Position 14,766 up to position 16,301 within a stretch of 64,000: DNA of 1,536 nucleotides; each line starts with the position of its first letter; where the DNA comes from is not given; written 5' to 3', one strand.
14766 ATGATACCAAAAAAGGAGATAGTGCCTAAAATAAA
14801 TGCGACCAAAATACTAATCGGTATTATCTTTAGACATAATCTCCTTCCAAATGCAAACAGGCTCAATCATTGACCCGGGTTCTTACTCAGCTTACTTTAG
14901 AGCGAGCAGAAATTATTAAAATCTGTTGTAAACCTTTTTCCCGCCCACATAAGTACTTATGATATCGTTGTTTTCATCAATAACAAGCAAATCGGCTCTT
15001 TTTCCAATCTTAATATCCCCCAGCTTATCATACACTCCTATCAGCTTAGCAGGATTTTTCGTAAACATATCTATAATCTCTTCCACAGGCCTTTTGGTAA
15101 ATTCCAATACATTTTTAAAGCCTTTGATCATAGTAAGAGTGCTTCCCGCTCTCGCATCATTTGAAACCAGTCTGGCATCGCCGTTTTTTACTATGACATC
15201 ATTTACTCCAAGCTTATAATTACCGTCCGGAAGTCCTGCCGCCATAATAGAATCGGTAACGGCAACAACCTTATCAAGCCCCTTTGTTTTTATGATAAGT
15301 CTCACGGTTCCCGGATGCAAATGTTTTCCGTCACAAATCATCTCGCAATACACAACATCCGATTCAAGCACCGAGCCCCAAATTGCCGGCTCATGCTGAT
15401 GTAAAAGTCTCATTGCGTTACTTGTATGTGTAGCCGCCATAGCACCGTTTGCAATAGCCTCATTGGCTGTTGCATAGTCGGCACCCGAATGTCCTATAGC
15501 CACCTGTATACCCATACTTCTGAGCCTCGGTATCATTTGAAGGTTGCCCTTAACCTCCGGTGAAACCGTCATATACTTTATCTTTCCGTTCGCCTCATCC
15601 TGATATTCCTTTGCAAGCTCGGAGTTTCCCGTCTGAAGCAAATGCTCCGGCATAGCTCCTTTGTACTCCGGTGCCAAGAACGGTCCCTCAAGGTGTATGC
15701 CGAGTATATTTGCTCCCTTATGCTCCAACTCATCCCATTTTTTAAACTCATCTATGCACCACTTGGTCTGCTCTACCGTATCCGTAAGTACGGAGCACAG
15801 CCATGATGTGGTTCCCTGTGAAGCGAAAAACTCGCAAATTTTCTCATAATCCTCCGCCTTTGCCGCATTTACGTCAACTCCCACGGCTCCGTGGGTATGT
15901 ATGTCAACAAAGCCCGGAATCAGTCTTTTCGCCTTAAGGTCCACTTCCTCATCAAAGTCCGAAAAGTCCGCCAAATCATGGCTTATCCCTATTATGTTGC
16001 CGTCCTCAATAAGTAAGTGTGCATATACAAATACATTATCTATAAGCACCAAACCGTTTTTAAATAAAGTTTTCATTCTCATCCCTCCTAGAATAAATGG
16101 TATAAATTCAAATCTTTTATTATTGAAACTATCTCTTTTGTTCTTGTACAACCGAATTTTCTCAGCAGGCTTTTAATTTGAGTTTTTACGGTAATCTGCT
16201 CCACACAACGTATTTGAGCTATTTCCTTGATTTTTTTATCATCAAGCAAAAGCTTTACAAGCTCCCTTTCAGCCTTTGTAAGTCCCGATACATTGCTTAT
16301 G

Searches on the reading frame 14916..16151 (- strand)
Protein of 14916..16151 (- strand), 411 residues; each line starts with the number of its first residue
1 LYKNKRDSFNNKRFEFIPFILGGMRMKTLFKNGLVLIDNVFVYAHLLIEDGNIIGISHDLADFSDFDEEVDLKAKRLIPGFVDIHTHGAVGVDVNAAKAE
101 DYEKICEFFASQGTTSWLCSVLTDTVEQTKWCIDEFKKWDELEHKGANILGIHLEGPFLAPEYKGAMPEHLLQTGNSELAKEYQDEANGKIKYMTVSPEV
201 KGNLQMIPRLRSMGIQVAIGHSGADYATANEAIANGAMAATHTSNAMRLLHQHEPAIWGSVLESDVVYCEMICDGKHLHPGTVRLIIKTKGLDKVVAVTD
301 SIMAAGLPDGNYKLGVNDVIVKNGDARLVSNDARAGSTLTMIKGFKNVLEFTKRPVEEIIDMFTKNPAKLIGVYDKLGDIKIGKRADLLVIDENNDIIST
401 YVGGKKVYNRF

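Call 7: search_protein_families(library=pfam, proteins=[window:14916-16151:-], max_evalue=0.01)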
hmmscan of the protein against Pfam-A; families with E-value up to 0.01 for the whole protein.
window:14916-16151:- (411 aa): 2 families
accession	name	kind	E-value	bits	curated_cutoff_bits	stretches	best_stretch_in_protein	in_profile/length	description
PF01979.26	Amidohydro_1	-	1.8e-25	90.4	25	1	77-407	2-345/345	Amidohydrolase family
PF07969.17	Amidohydro_3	-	1e-14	55.4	29.7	2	353-394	406-447/472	Amidohydrolase family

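Call 8: search_protein_families(library=ncbifam, proteins=[window:14916-16151:-], max_evalue=0.01)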
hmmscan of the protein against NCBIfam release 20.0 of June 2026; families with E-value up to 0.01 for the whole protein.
window:14916-16151:- (411 aa): 58 families (the best 25 are shown)
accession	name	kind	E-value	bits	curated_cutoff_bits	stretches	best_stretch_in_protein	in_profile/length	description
TIGR00221.1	nagA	equivalog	1.4e-94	317.1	225.65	1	24-405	1-380/380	N-acetylglucosamine-6-phosphate deacetylase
NF008371.0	PRK11170.1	equivalog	3.2e-64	217.2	483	1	34-408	8-380/382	N-acetylglucosamine-6-phosphate deacetylase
NF011990.0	PRK15446.2-6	subfamily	3.6e-18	65.4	233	2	352-410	324-385/390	alpha-D-ribose 1-methylphosphonate 5-triphosphate diphosphatase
NF011989.0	PRK15446.2-5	equivalog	4.7e-14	51.9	565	2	28-87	5-62/385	alpha-D-ribose 1-methylphosphonate 5-triphosphate diphosphatase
NF006689.0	PRK09237.1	equivalog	6.8e-14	51.2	371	2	355-395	300-339/383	amidohydrolase/deacetylase family metallohydrolase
TIGR02318.1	phosphono_phnM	equivalog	1.9e-13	50.1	390.55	2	352-407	318-375/376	phosphonate metabolism protein PhnM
TIGR02033.1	D-hydantoinase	equivalog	2e-13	50.1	393.25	1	29-141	2-112/454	dihydropyrimidinase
NF011987.0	PRK15446.2-3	subfamily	2.7e-11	42.9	253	1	356-409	329-385/395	alpha-D-ribose 1-methylphosphonate 5-triphosphate diphosphatase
NF005557.0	PRK07228.1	equivalog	2.7e-11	42.8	522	2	349-395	332-378/445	5'-deoxyadenosine deaminase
NF011984.0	PRK15446.1-5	equivalog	4.6e-11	42.2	260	2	26-86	2-59/379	alpha-D-ribose 1-methylphosphonate 5-triphosphate diphosphatase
NF006837.0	PRK09357.1-2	equivalog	4.2e-10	38.8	575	1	26-87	1-62/428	dihydroorotase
NF006056.0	PRK08204.1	subfamily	1.1e-09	37.6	391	2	26-87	3-66/449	hypothetical protein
NF005759.0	PRK07583.1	equivalog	1.5e-09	37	403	1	41-87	38-83/438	cytosine deaminase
NF009941.0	PRK13404.1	subfamily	2.6e-09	36.3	647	1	28-137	6-112/478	dihydropyrimidinase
NF006268.0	PRK08417.1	equivalog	4.7e-09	35.8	499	2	356-398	336-376/406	metal-dependent hydrolase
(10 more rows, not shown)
